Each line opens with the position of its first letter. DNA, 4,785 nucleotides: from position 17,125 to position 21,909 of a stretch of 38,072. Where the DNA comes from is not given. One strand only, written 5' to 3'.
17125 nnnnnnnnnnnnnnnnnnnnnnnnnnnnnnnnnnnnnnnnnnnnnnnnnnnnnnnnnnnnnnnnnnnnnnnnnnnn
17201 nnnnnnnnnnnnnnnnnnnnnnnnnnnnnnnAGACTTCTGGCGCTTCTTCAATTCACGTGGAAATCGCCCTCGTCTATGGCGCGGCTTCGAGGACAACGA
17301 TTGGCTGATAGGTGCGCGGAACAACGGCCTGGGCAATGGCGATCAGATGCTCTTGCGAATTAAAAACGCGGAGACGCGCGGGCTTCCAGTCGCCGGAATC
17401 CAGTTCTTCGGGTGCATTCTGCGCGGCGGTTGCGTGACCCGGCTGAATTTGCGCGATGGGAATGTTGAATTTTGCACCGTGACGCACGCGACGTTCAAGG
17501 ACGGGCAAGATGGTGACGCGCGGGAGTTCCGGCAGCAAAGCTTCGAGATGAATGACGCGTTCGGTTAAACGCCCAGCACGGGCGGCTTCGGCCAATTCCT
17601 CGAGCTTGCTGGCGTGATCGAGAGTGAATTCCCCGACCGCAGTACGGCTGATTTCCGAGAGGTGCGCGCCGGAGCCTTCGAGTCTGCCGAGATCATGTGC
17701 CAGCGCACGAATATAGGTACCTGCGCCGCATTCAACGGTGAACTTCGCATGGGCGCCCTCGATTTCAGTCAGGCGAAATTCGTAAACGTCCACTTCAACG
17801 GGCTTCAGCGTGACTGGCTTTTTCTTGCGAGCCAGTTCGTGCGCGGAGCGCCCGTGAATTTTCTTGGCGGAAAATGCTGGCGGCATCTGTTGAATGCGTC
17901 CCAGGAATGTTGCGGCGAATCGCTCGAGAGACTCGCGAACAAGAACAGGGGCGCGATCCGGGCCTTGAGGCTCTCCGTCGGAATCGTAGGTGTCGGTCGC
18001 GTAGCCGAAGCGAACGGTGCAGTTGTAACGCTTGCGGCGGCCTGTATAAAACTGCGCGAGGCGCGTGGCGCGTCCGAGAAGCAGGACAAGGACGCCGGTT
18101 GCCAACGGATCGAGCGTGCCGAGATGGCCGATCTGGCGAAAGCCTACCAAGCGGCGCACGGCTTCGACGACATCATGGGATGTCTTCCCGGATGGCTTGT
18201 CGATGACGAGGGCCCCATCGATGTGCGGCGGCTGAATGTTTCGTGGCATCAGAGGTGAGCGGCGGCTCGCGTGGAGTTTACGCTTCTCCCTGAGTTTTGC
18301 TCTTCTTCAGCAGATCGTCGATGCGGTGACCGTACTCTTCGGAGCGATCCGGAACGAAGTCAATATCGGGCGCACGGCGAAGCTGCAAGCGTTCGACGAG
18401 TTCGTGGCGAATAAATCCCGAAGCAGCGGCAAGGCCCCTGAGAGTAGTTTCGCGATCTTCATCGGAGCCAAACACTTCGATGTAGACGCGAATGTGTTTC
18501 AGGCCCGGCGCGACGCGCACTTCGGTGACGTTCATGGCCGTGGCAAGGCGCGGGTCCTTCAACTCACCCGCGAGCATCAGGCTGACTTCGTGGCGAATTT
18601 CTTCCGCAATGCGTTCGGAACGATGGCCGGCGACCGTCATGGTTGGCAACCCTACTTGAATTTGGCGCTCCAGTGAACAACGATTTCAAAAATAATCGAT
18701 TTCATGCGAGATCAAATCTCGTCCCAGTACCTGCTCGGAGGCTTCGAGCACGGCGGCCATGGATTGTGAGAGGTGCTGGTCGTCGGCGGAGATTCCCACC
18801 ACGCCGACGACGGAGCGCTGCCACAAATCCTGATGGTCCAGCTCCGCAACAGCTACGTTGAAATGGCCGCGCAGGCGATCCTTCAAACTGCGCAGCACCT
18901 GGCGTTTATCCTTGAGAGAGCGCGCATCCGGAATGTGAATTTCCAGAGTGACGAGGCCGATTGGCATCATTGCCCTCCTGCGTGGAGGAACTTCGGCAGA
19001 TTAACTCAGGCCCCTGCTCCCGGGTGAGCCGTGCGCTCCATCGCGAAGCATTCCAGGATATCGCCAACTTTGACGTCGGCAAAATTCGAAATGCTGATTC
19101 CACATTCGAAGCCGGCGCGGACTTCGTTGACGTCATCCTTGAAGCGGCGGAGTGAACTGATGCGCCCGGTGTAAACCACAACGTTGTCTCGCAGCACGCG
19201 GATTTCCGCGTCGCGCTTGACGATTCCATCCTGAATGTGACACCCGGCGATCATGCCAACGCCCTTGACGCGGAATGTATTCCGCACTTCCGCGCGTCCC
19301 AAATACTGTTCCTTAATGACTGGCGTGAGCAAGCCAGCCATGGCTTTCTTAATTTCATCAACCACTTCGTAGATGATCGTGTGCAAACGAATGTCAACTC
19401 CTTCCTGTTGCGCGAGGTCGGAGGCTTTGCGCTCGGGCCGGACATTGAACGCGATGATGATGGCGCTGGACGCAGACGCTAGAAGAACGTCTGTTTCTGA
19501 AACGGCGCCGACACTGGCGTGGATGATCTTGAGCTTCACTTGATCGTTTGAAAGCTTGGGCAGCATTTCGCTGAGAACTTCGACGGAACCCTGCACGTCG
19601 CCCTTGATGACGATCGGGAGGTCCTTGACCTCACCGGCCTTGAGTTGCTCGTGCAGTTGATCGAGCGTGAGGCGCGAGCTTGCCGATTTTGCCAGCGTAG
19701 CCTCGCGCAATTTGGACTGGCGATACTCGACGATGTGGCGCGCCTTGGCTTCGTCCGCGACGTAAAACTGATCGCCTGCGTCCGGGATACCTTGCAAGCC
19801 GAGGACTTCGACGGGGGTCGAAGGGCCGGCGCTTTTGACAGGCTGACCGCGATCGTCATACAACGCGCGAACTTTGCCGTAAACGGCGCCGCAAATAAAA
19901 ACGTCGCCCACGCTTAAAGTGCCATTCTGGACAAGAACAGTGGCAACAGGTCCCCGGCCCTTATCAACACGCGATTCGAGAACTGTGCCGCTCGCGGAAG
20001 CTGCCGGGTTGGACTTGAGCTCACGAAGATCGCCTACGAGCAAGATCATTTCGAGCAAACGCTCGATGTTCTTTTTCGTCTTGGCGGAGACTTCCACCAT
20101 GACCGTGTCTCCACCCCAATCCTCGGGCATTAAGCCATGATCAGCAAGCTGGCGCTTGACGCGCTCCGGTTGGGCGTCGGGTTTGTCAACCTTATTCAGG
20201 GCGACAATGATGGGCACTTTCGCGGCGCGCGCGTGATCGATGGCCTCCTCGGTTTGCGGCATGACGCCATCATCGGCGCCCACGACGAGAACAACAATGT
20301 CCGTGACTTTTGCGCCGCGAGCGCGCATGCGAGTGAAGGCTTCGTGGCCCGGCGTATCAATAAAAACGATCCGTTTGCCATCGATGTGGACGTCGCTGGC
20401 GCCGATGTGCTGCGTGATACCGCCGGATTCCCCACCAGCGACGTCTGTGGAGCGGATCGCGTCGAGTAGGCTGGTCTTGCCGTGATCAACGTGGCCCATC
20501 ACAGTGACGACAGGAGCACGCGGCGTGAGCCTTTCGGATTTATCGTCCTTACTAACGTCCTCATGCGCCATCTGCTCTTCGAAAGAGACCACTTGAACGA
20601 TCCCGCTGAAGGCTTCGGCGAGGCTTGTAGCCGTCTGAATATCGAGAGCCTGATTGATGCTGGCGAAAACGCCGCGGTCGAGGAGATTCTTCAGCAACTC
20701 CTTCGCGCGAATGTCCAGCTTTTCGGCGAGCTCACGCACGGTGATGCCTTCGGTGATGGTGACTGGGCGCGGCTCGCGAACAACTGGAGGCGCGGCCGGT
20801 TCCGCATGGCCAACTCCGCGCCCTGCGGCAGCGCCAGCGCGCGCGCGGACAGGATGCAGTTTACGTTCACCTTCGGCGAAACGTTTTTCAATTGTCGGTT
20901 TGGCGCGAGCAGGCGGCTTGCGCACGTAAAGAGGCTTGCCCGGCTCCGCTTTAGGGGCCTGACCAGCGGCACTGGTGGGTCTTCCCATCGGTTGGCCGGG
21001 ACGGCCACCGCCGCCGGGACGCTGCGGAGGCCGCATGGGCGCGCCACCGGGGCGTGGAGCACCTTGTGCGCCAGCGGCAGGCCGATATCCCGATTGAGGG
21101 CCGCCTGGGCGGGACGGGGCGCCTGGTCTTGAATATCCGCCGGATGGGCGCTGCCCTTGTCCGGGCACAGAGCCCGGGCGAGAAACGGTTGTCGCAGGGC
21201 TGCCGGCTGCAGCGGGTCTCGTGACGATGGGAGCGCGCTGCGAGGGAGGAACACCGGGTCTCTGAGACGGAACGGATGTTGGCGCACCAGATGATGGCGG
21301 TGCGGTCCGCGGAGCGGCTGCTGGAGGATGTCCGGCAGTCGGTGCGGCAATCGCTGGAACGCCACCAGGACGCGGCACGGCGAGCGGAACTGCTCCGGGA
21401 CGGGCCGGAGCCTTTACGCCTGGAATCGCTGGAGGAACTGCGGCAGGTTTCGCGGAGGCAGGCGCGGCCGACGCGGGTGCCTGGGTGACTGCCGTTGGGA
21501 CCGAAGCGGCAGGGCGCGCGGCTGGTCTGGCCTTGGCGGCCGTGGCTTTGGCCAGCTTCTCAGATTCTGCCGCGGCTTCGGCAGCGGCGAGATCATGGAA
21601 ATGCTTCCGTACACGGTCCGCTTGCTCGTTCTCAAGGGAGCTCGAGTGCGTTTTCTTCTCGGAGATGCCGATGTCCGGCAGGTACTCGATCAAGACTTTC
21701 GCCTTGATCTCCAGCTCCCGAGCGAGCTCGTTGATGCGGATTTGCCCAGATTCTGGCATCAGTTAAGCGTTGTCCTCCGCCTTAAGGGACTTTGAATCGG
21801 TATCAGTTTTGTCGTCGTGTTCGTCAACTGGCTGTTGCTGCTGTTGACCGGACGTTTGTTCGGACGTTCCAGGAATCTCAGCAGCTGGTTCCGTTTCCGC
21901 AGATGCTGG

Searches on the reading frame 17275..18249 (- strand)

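Call 14: search_protein_families(library=pfam, proteins=[window:17275-18249:-], max_evalue=0.001)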
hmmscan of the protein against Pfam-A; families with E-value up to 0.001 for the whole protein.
window:17275-18249:- (324 aa): 2 families
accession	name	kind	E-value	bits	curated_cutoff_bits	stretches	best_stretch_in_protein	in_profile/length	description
PF01509.24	TruB_N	-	9.8e-47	159.5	27.3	1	32-180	1-149/149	TruB family pseudouridylate synthase (N terminal domain)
PF16198.10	TruB_C_2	-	7.9e-09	36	29.3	1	181-225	1-50/66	tRNA pseudouridylate synthase B C-terminal domain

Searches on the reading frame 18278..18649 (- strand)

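Call 14: search_protein_families(library=pfam, proteins=[window:18278-18649:-], max_evalue=0.001)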
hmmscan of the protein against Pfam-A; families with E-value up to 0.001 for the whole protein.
window:18278-18649:- (123 aa): 1 family
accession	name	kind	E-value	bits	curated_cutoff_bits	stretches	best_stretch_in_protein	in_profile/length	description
PF02033.23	RBFA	-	8.8e-33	113.2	34.7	1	10-114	1-105/105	Ribosome-binding factor A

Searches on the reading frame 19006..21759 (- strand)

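Call 14: search_protein_families(library=pfam, proteins=[window:19006-21759:-], max_evalue=0.001)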
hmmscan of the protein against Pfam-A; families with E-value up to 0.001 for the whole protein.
window:19006-21759:- (917 aa): 9 families
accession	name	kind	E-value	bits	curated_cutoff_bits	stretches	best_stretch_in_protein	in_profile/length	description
PF11987.13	IF-2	-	2.8e-41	140.5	27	1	692-804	5-117/117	Translation-initiation factor 2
PF00009.33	GTP_EFTU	-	2.3e-36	125.6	26.5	1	417-573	5-183/188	Elongation factor Tu GTP binding domain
PF22042.2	EF-G_D2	-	1.6e-30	105.5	27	1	589-667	2-83/84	Elongation factor G domain 2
PF04760.21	IF2_N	-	1.8e-23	82.5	25.3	2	336-384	1-50/53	Translation initiation factor IF-2, N-terminal region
PF01926.29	MMR_HSR1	-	7.8e-12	45.7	21.9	1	418-523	2-113/113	50S ribosome-binding GTPase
PF03144.31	GTP_EFTU_D2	-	7.3e-11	42.8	30.3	1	835-902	1-72/73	Elongation factor Tu domain 2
PF00071.28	Ras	-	9.9e-05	22.4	21.6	1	419-572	3-156/162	Ras family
PF02421.24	FeoB_N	-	0.00048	20.1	27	0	418-571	3-155/156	Ferrous iron transport protein B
PF00025.27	Arf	-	0.00058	19.8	22.3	0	420-570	19-168/174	ADP-ribosylation factor family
